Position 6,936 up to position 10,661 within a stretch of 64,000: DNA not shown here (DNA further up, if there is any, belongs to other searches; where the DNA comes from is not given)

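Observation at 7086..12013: Candidate undescribed synthase-dependent polysaccharide system: HAS/NodC-like GT2 fused to a doubly anchored beta-helix, coupled to an AlgE/AlgG-type epimerase-like lipoprotein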

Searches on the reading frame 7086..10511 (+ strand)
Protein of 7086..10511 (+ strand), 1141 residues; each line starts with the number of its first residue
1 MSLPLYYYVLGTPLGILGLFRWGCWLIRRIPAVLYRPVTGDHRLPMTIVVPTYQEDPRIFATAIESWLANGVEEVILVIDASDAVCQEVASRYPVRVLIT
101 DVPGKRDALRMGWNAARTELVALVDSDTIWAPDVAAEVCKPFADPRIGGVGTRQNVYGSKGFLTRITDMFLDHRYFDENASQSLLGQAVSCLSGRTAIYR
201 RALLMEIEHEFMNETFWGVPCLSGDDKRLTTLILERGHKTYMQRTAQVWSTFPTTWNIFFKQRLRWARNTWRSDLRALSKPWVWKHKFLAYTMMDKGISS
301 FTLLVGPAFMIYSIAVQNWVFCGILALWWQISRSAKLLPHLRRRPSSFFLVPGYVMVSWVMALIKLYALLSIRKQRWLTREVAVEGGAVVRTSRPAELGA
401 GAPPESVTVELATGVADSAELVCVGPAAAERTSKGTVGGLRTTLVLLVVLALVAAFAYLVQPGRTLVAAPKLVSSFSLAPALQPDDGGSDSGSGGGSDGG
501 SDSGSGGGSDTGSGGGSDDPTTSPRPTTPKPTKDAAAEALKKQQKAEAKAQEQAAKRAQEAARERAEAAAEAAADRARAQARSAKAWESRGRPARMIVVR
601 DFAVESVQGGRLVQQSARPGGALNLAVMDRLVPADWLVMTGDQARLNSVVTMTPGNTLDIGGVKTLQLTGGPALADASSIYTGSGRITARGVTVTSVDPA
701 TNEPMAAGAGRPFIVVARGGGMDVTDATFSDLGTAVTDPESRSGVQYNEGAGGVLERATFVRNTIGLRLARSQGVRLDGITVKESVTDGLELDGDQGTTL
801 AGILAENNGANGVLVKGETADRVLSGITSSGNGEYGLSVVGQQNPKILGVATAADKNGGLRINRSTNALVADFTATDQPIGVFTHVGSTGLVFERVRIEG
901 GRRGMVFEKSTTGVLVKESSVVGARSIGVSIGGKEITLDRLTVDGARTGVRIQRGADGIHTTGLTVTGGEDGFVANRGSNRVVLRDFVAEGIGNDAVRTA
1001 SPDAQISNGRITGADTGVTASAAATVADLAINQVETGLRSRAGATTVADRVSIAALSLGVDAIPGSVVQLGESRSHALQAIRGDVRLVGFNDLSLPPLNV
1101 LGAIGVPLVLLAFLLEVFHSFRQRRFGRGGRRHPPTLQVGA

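Call 5: search_protein_families(library=pfam, proteins=[window:7086-10511:+], max_evalue=0.01)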
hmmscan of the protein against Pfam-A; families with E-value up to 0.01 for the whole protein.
window:7086-10511:+ (1141 aa): 8 families
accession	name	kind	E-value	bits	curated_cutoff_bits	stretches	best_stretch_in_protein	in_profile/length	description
PF13641.12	Glyco_tranf_2_3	-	5.6e-33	115.3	27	1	46-269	3-230/230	Glycosyltransferase like family 2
PF00535.33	Glycos_transf_2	-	9.1e-16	58.7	23.3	1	47-206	1-166/168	Glycosyl transferase family 2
PF13229.12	Beta_helix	-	2.8e-13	50.2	25.9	2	683-846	7-152/158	Right handed beta helix region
PF13632.12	Glyco_trans_2_3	-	7.1e-13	49.2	27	1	121-329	2-196/198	Glycosyl transferase family group 2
PF05048.19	NosD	-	9.1e-09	35.5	23.6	1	741-888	15-159/212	Periplasmic copper-binding protein (NosD)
PF13506.12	Glyco_transf_21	-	1e-08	35.3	21.7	1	109-268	22-174/174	Glycosyl transferase family 21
PF12708.12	Pect-lyase_RHGA_epim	-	2.8e-07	31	27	0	969-1038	143-212/213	Rhamnogalacturonase A/epimerase, pectate lyase-like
PF03142.21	Chitin_synth_2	-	1.2e-05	24.6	27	0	223-270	325-374/527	Chitin synthase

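Call 6: search_protein_families(library=ncbifam, proteins=[window:7086-10511:+], max_evalue=0.01)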
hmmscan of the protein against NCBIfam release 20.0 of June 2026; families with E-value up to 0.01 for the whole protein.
window:7086-10511:+ (1141 aa): 7 families
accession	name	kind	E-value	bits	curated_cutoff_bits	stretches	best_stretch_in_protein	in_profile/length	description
TIGR04242.1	nodulat_NodC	equivalog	4.3e-33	114.8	550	1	46-381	50-395/395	chitooligosaccharide synthase NodC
TIGR03937.1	PgaC_IcaA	equivalog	2.5e-12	46.5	422.3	1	42-300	43-300/407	poly-beta-1,6-N-acetyl-D-glucosamine synthase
TIGR03965.1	mycofact_glyco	equivalog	9.3e-09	34.7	280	1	33-153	63-190/467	mycofactocin biosynthesis glycosyltransferase MftF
TIGR04182.1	glyco_TIGR04182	equivalog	7.8e-08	32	325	1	47-155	3-111/293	S-layer glycoprotein N-glycosyltransferase AglJ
TIGR03472.1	HpnI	equivalog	8.2e-07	28.2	310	1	113-270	122-272/373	bacteriohopanetetrol glucosamine biosynthesis glycosyltransferase HpnI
TIGR04283.1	glyco_like_mftF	equivalog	6e-05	22.7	182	1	47-172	2-126/221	TIGR04283 family arsenosugar biosynthesis glycosyltransferase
NF041893.1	TraI_MobP_relax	equivalog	0.007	15.4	250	1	522-605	280-364/502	TraI/MobA(P) family conjugative relaxase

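Call 8: search_solved_structures(query=window:7086-10511:+, max_evalue=0.01, show_alignments=2)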
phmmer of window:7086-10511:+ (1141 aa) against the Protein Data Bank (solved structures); distinct sequences matched with E-value up to 0.01: 8.
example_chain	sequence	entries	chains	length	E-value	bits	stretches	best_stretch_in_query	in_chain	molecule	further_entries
7sp7_A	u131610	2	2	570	7.9e-18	66.9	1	102-372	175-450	Hyaluronan synthase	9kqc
8snc_A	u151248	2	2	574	8e-18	66.9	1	102-372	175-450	Hyaluronan synthase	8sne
7sp6_A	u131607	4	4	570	3.9e-17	64.6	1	102-372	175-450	Hyaluronan synthase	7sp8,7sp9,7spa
8snd_A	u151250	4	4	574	3.9e-17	64.6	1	102-372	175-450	Hyaluronan synthase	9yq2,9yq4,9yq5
8smm_A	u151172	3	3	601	7.8e-13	50.4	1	101-379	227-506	Hyaluronan synthase 1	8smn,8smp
6yv7_B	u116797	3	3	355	2.7e-05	25.4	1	42-172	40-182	Glycosyl transferase, family 2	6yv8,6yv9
6yv7_A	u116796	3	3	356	2.7e-05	25.4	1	42-172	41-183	Glycosyl transferase, family 2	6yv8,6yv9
9nox_B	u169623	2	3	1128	0.0004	21.5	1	445-545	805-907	miniGs/gust25 | Taste receptor type 1 member 3,Guanine nucleotide-binding protein G(s) subunit alpha isofo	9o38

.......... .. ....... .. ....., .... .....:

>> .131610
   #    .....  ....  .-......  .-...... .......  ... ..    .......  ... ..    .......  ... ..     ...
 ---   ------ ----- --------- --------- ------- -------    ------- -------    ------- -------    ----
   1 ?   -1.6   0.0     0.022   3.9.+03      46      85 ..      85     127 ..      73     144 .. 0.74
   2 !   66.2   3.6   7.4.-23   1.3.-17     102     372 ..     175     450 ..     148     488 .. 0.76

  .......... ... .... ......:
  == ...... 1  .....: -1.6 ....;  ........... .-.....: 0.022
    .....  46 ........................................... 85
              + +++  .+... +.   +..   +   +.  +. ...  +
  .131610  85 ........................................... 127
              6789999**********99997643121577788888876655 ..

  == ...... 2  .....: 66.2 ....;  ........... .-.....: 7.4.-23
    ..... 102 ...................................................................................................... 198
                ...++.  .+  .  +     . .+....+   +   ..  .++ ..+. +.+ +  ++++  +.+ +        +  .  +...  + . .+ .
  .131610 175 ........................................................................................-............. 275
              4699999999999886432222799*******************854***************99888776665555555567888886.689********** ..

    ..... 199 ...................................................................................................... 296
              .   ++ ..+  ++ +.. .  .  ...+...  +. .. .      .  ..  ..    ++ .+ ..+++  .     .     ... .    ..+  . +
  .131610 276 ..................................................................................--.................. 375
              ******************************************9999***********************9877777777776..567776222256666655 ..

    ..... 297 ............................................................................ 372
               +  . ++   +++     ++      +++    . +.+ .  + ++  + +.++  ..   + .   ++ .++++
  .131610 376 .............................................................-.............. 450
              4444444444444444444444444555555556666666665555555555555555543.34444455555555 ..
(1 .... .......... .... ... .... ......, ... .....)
